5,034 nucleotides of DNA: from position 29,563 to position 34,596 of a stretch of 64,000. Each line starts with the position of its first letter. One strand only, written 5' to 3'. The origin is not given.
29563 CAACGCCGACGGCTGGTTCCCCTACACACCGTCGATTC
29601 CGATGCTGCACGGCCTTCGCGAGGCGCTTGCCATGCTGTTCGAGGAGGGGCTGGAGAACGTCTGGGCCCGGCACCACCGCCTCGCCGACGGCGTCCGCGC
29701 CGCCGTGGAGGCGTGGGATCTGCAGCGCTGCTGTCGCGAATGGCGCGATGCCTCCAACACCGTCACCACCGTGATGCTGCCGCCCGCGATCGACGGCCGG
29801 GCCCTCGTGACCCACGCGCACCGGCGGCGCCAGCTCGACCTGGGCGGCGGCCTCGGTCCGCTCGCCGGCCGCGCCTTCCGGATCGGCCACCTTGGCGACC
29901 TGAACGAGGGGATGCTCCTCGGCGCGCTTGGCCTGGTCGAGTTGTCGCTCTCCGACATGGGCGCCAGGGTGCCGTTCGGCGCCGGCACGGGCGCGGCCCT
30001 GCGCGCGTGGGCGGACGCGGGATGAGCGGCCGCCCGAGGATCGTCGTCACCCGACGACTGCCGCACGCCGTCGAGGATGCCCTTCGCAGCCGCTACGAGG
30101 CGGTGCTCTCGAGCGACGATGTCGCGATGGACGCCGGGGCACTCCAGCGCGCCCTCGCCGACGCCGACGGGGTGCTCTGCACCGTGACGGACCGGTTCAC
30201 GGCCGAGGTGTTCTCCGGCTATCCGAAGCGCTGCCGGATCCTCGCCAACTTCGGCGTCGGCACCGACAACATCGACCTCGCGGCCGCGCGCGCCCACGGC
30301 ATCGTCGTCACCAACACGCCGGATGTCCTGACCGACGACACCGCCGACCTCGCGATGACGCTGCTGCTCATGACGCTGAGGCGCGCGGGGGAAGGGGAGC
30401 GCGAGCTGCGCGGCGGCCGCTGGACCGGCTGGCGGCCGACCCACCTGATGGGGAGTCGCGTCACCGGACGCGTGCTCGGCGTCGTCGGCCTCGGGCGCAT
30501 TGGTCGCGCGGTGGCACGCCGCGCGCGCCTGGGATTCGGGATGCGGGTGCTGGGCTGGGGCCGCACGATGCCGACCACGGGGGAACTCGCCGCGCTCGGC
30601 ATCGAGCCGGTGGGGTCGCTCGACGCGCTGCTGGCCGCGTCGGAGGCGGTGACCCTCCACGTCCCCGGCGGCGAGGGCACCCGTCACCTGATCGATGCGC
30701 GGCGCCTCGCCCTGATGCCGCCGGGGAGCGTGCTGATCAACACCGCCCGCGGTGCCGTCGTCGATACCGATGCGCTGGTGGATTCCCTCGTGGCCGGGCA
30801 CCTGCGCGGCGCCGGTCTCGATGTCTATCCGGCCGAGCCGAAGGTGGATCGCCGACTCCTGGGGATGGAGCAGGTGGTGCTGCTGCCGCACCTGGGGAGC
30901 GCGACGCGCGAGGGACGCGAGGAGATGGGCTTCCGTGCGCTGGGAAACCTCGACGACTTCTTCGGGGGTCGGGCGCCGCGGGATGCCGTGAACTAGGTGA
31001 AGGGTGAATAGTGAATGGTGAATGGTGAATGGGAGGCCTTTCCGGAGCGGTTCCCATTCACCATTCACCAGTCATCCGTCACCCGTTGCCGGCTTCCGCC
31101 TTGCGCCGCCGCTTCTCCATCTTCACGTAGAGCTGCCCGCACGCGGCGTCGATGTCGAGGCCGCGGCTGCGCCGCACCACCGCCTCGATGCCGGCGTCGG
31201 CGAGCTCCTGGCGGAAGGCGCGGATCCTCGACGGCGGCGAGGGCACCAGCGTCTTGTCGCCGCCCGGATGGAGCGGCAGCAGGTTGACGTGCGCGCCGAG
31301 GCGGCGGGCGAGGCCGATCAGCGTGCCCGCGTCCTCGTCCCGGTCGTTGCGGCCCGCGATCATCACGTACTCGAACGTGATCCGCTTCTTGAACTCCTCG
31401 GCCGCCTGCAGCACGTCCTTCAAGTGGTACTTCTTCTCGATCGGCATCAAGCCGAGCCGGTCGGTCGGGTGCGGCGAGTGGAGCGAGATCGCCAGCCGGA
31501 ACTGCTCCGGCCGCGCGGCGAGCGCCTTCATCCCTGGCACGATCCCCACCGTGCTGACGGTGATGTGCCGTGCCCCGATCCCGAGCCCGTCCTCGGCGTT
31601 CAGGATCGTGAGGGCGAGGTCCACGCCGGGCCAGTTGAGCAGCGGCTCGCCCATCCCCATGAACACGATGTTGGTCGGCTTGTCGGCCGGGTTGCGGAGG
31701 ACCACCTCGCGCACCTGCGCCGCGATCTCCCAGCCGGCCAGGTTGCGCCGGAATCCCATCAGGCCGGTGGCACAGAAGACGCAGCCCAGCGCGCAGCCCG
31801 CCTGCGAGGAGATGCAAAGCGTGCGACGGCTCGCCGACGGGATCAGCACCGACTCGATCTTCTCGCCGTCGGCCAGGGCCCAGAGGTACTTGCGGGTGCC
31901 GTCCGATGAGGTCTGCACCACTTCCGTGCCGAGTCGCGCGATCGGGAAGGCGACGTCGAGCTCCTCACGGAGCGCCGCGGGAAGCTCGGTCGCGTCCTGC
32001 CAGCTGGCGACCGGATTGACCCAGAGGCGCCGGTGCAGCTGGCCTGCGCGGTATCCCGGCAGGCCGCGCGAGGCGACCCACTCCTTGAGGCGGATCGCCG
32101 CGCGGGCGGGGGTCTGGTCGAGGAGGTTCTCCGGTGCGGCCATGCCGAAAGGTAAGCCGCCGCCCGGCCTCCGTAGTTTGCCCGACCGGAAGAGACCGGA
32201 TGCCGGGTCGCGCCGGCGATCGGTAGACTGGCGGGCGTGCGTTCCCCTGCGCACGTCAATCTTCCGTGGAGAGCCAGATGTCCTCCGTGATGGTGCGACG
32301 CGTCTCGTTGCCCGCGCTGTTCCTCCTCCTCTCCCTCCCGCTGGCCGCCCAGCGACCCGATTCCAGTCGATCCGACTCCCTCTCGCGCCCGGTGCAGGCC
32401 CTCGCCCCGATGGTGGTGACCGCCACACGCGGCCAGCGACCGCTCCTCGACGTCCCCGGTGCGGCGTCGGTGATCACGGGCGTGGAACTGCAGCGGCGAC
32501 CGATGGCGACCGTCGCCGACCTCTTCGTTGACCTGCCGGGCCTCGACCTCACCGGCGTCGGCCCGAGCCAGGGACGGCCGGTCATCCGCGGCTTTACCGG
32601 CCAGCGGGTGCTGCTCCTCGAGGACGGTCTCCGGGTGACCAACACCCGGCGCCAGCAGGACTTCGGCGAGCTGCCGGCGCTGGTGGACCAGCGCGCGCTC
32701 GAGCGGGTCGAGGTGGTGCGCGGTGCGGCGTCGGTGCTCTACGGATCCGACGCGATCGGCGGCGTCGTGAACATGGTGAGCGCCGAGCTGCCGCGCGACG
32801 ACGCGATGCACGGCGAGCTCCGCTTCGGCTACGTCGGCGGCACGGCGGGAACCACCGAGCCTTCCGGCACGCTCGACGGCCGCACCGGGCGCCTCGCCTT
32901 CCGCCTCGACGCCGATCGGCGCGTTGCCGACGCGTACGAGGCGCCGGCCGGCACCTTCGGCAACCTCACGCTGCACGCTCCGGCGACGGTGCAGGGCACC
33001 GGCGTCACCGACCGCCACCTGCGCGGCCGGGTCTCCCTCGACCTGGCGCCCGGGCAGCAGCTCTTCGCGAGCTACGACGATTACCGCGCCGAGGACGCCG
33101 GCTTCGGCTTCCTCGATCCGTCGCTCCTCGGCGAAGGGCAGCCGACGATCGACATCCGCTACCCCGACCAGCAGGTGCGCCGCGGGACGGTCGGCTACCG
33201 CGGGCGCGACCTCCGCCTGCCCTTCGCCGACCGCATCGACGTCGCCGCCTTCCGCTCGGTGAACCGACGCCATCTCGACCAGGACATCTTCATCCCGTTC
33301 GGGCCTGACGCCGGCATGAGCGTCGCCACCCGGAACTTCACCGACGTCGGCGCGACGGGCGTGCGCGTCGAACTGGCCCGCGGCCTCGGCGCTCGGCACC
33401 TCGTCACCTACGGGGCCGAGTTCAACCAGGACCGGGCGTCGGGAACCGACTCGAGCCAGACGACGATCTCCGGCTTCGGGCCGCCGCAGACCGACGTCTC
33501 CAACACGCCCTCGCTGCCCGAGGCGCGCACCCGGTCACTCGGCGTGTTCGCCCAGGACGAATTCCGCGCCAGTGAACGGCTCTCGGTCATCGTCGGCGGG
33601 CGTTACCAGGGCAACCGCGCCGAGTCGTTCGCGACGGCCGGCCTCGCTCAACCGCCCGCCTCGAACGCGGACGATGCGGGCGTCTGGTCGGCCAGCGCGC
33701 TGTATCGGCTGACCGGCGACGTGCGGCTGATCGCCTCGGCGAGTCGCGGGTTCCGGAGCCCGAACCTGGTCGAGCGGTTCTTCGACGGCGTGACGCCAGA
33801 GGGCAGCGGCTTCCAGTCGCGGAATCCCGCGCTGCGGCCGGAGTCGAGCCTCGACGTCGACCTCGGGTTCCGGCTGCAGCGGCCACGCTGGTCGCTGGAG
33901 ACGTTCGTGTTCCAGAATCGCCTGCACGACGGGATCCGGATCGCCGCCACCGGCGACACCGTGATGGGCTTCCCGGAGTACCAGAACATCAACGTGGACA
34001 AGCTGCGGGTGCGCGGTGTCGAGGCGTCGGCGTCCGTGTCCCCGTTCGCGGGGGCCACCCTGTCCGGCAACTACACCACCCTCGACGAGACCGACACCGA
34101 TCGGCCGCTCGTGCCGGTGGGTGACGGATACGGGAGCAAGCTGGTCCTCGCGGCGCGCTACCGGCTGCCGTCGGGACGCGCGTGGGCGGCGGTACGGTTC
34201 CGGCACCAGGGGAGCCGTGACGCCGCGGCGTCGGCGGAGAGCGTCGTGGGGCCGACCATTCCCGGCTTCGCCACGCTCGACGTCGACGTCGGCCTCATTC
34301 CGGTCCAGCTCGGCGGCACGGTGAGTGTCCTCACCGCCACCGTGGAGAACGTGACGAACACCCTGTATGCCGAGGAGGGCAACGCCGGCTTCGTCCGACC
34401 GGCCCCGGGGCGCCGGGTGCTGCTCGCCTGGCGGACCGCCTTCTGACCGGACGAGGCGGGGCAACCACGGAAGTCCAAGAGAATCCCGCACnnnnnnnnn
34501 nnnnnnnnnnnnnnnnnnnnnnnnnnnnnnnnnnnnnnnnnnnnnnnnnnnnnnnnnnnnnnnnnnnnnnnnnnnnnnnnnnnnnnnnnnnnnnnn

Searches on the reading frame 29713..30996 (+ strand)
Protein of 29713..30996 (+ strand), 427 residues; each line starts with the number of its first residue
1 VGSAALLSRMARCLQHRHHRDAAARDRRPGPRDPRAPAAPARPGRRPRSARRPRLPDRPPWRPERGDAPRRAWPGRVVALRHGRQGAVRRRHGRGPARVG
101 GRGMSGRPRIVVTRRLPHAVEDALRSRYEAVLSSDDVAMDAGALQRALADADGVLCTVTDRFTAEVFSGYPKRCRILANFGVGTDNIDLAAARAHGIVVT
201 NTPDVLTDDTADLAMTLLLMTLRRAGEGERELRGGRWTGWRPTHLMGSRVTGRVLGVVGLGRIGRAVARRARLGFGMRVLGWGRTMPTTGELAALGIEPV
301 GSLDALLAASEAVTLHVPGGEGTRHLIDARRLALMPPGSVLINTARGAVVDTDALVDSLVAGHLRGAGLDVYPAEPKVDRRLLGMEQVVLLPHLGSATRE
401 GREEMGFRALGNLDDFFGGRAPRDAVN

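Call 31: search_protein_families(library=pfam, proteins=[window:29713-30996:+], max_evalue=0.001)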
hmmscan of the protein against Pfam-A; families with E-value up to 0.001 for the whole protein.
window:29713-30996:+ (427 aa): 3 families
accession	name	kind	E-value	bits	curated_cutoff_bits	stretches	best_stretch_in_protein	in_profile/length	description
PF02826.25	2-Hacid_dh_C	-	6.4e-54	182.5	25.1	1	215-395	1-178/178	D-isomer specific 2-hydroxyacid dehydrogenase, NAD binding domain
PF00389.36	2-Hacid_dh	-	4.1e-27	94.9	24.6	1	111-427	2-134/134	D-isomer specific 2-hydroxyacid dehydrogenase, catalytic domain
PF03446.21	NAD_binding_2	-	7e-07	29.8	21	1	255-358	2-106/161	NAD binding domain of 6-phosphogluconate dehydrogenase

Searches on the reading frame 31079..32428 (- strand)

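Call 31: search_protein_families(library=pfam, proteins=[window:31079-32428:-], max_evalue=0.001)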
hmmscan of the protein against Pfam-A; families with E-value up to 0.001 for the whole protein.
window:31079-32428:- (449 aa): 1 family
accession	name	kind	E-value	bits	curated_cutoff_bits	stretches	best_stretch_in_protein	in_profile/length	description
PF04055.27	Radical_SAM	-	1e-19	71.8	29.5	1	207-366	2-161/166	Radical SAM superfamily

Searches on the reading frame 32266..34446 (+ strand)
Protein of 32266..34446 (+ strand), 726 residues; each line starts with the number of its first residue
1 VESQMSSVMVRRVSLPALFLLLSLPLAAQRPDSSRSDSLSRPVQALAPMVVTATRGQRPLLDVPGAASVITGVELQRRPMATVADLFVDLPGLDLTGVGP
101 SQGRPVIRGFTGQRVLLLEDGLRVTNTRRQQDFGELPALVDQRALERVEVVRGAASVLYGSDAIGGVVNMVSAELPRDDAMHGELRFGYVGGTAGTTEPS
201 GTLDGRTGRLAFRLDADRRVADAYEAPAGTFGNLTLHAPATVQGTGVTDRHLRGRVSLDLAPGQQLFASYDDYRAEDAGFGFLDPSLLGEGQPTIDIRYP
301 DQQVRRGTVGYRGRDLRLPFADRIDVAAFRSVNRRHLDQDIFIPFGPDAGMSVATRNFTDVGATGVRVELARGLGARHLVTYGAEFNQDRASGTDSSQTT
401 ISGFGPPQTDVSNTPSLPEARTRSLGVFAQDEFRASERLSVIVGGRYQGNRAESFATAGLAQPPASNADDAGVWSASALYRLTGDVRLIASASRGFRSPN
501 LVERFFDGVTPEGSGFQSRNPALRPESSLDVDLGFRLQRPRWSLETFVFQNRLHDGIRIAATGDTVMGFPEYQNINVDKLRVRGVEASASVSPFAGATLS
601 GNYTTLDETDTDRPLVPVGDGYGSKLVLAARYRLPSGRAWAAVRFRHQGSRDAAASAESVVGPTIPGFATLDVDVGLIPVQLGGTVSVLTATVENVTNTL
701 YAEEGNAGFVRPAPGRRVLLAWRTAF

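Call 31: search_protein_families(library=pfam, proteins=[window:32266-34446:+], max_evalue=0.001)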
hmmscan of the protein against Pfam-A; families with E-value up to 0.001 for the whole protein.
window:32266-34446:+ (726 aa): 3 families
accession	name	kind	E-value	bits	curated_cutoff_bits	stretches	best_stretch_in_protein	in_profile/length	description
PF00593.30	TonB_dep_Rec_b-barrel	-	3.9e-46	159.3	27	1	282-695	33-435/436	TonB dependent receptor-like, beta-barrel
PF07715.20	Plug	-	8.6e-23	81.3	23.9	1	60-167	2-107/107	TonB-dependent Receptor Plug Domain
PF25183.1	OMP_b-brl_4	-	0.00041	19.3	30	1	386-449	330-392/838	Outer membrane beta barrel domain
